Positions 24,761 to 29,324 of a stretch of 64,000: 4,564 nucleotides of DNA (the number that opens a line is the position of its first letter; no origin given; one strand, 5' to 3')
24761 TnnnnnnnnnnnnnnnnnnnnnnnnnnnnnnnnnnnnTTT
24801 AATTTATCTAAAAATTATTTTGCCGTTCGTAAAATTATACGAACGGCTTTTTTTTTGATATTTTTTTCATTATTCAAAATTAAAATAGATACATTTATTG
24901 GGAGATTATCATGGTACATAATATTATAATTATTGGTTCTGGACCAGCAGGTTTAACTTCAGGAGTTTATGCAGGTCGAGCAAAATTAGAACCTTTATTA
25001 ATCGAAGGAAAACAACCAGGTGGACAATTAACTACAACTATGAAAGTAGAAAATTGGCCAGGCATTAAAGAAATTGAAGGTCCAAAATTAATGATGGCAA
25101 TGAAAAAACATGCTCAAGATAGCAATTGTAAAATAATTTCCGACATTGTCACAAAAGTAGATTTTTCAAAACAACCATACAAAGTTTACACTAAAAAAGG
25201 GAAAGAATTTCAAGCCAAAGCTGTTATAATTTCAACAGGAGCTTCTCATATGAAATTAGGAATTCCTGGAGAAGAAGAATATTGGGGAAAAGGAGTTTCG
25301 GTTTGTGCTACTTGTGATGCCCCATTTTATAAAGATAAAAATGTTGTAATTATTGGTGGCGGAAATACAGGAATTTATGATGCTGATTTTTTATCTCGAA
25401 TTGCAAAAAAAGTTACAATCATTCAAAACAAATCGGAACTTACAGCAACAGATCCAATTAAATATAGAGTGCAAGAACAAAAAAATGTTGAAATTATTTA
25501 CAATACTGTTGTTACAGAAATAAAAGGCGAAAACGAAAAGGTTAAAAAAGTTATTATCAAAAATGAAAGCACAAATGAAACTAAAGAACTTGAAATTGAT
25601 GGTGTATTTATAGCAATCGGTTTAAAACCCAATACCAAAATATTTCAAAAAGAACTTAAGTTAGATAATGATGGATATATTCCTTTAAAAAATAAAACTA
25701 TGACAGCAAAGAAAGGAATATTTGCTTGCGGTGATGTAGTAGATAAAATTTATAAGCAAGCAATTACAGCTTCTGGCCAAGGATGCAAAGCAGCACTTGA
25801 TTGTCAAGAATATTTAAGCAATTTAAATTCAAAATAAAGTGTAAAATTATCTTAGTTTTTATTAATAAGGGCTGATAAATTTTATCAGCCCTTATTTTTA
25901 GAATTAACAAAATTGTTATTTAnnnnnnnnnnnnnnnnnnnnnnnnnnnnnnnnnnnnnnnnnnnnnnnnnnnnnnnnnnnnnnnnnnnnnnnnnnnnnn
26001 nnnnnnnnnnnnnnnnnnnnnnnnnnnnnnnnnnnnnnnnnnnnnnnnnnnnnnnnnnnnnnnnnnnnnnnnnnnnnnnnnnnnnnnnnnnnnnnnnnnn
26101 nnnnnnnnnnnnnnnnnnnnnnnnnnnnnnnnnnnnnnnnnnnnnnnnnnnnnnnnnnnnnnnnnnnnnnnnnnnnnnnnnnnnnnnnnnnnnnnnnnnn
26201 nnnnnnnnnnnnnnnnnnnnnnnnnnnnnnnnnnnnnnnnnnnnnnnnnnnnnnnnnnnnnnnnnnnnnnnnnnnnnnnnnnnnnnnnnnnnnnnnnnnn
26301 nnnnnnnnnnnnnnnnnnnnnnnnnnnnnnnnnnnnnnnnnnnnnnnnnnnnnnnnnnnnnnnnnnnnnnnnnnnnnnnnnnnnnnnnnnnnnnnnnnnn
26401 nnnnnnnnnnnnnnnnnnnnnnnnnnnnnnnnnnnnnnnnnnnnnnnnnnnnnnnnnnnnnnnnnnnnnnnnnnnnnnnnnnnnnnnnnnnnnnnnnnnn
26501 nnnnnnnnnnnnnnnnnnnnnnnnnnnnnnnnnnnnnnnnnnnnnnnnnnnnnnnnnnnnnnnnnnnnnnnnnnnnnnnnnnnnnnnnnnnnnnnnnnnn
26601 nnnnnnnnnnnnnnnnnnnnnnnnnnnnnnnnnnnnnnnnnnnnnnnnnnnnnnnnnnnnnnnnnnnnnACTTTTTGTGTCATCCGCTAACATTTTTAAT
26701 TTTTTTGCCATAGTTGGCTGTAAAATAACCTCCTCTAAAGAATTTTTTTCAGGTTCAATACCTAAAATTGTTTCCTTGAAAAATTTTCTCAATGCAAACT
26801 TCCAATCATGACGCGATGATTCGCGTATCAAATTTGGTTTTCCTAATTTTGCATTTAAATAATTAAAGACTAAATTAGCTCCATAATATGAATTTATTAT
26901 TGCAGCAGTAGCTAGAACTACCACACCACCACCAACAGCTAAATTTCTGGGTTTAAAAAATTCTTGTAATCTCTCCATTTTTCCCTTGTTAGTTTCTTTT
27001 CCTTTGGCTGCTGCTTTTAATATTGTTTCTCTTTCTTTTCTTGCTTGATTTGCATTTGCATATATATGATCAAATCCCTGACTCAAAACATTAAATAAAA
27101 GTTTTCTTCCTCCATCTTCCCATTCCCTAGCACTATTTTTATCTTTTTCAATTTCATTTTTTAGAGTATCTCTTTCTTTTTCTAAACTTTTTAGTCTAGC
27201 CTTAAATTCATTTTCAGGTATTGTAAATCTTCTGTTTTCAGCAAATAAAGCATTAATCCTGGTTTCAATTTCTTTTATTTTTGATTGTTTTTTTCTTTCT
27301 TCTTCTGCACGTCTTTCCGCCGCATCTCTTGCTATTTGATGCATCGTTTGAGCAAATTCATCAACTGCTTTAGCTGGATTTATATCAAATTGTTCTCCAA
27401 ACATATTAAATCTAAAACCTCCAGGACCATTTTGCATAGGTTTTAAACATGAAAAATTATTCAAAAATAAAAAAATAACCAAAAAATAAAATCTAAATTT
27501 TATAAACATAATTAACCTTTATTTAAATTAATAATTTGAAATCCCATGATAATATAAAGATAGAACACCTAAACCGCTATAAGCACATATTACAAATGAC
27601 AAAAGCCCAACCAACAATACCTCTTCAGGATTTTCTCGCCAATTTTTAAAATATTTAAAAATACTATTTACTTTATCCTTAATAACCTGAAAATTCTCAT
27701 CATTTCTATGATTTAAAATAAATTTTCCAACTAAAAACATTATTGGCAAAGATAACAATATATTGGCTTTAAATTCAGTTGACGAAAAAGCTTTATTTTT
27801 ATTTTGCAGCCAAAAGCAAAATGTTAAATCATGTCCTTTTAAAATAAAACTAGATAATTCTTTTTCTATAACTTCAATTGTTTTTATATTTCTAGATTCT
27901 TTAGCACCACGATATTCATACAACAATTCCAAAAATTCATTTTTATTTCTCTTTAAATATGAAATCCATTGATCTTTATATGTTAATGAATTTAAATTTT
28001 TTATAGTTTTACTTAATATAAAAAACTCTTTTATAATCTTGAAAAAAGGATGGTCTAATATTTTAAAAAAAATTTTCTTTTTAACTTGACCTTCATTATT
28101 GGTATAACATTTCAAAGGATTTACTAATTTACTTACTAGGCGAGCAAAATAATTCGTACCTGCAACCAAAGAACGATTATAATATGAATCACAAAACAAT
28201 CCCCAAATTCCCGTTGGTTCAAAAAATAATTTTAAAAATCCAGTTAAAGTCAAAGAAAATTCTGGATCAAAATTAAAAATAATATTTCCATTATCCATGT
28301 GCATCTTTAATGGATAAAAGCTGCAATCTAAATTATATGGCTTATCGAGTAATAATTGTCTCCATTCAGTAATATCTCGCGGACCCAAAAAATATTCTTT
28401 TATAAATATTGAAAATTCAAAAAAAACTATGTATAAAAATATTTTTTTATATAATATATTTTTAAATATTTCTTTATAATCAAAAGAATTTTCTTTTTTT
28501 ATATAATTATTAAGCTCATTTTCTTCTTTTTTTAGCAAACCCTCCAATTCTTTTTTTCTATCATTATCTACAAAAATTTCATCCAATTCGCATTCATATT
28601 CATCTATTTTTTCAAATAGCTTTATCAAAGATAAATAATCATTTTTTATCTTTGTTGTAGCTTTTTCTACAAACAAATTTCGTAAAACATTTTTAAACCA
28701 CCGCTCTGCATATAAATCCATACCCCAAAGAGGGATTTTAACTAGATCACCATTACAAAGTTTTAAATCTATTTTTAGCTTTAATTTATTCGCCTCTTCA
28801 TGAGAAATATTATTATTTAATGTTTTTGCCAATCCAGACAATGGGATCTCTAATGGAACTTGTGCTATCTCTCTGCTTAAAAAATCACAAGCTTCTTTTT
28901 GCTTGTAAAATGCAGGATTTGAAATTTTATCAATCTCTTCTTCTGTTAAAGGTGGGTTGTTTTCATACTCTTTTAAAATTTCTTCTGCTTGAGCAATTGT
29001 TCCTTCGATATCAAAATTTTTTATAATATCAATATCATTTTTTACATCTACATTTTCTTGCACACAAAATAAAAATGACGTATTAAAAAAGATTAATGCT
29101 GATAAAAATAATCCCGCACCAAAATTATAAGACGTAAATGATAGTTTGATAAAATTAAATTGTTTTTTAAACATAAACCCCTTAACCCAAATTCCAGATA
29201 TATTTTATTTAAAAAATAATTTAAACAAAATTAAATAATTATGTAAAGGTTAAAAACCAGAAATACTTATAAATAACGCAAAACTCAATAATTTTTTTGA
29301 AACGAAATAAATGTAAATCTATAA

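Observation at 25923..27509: Full-length homologue of the eukaryotic mitochondrial AAA+ protein ATAD3 encoded in a bacterial operon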

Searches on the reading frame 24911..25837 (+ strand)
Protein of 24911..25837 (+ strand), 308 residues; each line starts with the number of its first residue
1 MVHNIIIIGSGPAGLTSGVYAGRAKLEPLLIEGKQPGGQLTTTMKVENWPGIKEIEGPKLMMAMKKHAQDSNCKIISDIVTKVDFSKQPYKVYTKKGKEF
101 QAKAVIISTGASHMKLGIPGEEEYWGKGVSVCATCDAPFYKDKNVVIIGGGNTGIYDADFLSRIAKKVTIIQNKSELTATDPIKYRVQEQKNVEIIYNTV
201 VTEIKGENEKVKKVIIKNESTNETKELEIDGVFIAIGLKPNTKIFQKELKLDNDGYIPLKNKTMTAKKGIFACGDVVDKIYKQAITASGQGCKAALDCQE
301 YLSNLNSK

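Call 3: search_protein_families(library=pfam, proteins=[window:24911-25837:+], max_evalue=0.01)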
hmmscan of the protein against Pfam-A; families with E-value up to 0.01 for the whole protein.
window:24911-25837:+ (308 aa): 15 families
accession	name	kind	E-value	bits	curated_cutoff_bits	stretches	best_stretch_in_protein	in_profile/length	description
PF07992.20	Pyr_redox_2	-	7.8e-54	183.5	26.1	1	4-291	2-291/291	Pyridine nucleotide-disulphide oxidoreductase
PF13738.12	Pyr_redox_3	-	2.1e-24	86.7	30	2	79-274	103-305/305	Pyridine nucleotide-disulphide oxidoreductase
PF00070.33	Pyr_redox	-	4e-14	53.3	22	1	144-218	1-81/82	Pyridine nucleotide-disulphide oxidoreductase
PF01266.30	DAO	-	7.1e-12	45.9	27.9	0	55-112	146-205/353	FAD dependent oxidoreductase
PF03486.20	HI0933_like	-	8.5e-11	42.2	50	0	4-36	2-34/244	HI0933-like protein Rossmann domain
PF12831.13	FAD_oxidored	-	1.5e-06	28.2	27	1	5-44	2-42/416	FAD dependent oxidoreductase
PF13450.12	NAD_binding_8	-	3.1e-06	27.8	21.9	1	7-43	1-38/68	NAD(P)-binding Rossmann-like domain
PF01494.25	FAD_binding_3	-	4.8e-06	26.5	22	1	144-203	3-60/349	FAD binding domain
PF01134.28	GIDA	-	5.3e-06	26.2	22.1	1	67-111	104-150/391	Glucose inhibited division protein A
PF00890.30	FAD_binding_2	-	1.3e-05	25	20.4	0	5-40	2-38/414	FAD binding domain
PF01946.23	Thi4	-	6e-05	22.8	26.2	0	2-34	17-50/235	Thi4 family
PF13454.12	NAD_binding_9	-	0.00029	21.3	21.8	0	63-111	106-154/155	FAD-NAD(P)-binding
PF13434.12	Lys_Orn_oxgnase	-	0.00045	19.9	21.3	0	186-238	285-337/339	L-lysine 6-monooxygenase/L-ornithine 5-monooxygenase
PF01593.30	Amino_oxidase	-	0.0017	18.2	19.8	0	79-115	224-260/443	Flavin containing amine oxidoreductase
PF05834.18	Lycopene_cycl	-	0.0021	17.6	23.4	0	57-114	86-144/380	Lycopene cyclase protein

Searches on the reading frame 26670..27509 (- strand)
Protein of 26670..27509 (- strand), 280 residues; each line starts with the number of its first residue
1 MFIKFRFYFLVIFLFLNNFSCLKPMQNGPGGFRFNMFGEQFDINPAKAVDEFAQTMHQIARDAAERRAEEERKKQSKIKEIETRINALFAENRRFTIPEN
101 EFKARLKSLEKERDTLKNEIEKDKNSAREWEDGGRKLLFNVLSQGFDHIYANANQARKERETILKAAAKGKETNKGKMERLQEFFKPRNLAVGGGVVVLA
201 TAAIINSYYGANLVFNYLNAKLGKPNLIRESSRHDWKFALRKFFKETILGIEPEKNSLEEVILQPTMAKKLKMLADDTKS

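Call 5: search_protein_families(library=pfam, proteins=[window:26670-27509:-], max_evalue=10)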
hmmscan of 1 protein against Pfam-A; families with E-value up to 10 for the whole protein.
window:26670-27509:- (280 aa): 19 families
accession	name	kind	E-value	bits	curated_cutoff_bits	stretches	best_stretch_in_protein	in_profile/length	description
PF18041.7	MapZ_EC1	-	0.00024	21.9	33.1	1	64-123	4-63/129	MapZ extracellular domain 1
PF25450.1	Rab11-FIP3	-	0.0015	19.3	31.9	1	57-137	35-115/125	Rab11-FIP3-like domain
PF06156.18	YabA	-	0.011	16.7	30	1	71-149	17-83/103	Initiation control protein YabA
PF17675.6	APG6_N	-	0.028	15.3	45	1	68-125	73-130/132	Apg6 coiled-coil region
PF02388.22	FemAB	-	0.038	13.3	24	1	87-220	225-336/406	FemAB family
PF12205.13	GIT1_C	-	0.041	14.6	25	1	49-125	8-80/110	G protein-coupled receptor kinase-interacting protein 1 C term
PF12037.13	ATAD3_N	-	0.065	13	25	1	61-229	119-265/265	ATPase family AAA domain-containing protein 3, N-terminal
PF21894.1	N4_RNAP_helical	-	0.13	12.6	27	1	35-104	102-165/216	Bacteriophage N4 RNA polymerase, helical domain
PF17380.7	DUF5401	-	0.2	10.2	25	1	54-126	523-587/721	Family of unknown function (DUF5401)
PF00556.25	LHC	-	0.26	12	23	1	178-205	1-28/39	Antenna complex alpha/beta subunit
PF05008.21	V-SNARE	-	0.31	12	25.9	1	47-123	14-91/92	Vesicle transport v-SNARE protein N-terminus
PF14662.11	KASH_CCD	-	0.54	10.6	43.3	1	44-121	60-140/191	Coiled-coil region of CCDC155 or KASH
PF19553.4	DUF6076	-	0.59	10.3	23.5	1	61-125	89-150/168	Family of unknown function (DUF6076)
PF07558.16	Shugoshin_N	-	1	9.7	30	0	76-92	21-37/45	Shugoshin N-terminal coiled-coil region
PF11932.13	DUF3450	-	1.6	8.4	32.6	1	53-136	15-97/241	Protein of unknown function (DUF3450)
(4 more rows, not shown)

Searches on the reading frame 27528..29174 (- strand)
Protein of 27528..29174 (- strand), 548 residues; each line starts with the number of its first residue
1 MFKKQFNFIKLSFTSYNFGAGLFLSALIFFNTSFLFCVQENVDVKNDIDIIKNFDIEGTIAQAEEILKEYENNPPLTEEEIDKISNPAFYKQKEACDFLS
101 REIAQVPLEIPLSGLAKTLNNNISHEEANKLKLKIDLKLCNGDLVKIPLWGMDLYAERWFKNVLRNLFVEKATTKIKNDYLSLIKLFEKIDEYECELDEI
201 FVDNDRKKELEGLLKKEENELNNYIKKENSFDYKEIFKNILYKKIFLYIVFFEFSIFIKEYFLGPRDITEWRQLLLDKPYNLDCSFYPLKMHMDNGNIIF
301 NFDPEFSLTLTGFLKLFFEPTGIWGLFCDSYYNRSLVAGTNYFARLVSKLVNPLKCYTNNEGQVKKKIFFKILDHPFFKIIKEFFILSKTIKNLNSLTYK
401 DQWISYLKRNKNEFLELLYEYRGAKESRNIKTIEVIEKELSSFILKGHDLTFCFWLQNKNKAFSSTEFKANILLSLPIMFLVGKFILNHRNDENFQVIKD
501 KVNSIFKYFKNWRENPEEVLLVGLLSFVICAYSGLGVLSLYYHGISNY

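Call 3: search_protein_families(library=pfam, proteins=[window:27528-29174:-], max_evalue=0.01)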
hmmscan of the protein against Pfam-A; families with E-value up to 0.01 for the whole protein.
window:27528-29174:- (548 aa): 0 families

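Call 14: search_protein_families(library=ncbifam, proteins=[window:27528-29174:-], max_evalue=0.00001)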
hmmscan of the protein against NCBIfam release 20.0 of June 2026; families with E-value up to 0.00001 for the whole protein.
window:27528-29174:- (548 aa): 0 families

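Call 51: find_homologous_proteins(query=window:27528-29174:-, max_evalue=0.001)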
Query window:27528-29174:- (548 aa): 1 proteins with E <= 0.001 among 8000 candidates.
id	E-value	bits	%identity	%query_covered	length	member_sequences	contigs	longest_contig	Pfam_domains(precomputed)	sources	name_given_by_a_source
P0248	0.0e+0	1225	100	100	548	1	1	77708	-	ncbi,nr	ncbi:hypothetical protein GF322_03475 [Candidatus Dependentiae bacterium]|nr:hypothetical protein [C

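Call 68: predict_structure(protein=window:27528-29174:-)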
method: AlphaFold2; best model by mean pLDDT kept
length: 548 residues; sequences in the alignment: 1
mean_pLDDT: 39.1   pTM: 0.31
mean pLDDT of the five models: 39.1, 37.2, 34.2, 33.4, 30.5
residues with pLDDT >= 90: 0; 70-90: 23; 50-70: 113; < 50: 412
segments of 3 or more residues with pLDDT < 50: 1-181, 198-202, 228-381, 395-397, 421-429, 449-465, 516-548
pLDDT, mean of each block of 10 residues (from residue 1): 31 31 37 28 30 36 40 38 30 26 21 23 26 19 19 29 33 38 51 49 68 71 50 31 30 32 29 26 24 27 27 32 29 26 30 22 23 39 51 54 73 64 45 60 56 43 49 59 69 65 60 48 44 31 26
secondary structure, 60 per line:
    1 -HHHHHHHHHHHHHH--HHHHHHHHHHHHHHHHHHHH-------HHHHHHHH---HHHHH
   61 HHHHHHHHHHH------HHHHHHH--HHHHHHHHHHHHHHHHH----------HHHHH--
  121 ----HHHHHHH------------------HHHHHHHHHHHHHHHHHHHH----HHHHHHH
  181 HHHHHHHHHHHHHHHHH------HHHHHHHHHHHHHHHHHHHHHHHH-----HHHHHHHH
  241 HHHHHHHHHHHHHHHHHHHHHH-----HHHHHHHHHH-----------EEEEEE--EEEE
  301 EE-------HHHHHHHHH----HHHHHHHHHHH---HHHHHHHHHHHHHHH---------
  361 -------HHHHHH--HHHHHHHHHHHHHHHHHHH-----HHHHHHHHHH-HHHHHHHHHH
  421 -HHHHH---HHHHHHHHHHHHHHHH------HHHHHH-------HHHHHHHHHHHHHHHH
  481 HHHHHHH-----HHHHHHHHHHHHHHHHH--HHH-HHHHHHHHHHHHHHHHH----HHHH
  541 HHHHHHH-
elements in order: H2-15 H18-37 H45-52 H56-71 H78-84 H87-103 H114-118 H125-131 H150-169 H174-197 H204-227 H233-262 H268-277 E289-294 E297-302 H310-318 H323-333 H337-351 H368-373 H376-394 H400-409 H411-420 H422-426 H430-445 H452-457 H465-487 H493-509 H516-532 H537-547

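Call 88: search_protein_families(library=padloc, proteins=[window:27528-29174:-], max_evalue=0.01)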
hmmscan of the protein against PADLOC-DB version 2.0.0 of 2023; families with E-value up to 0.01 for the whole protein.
window:27528-29174:- (548 aa): 0 families
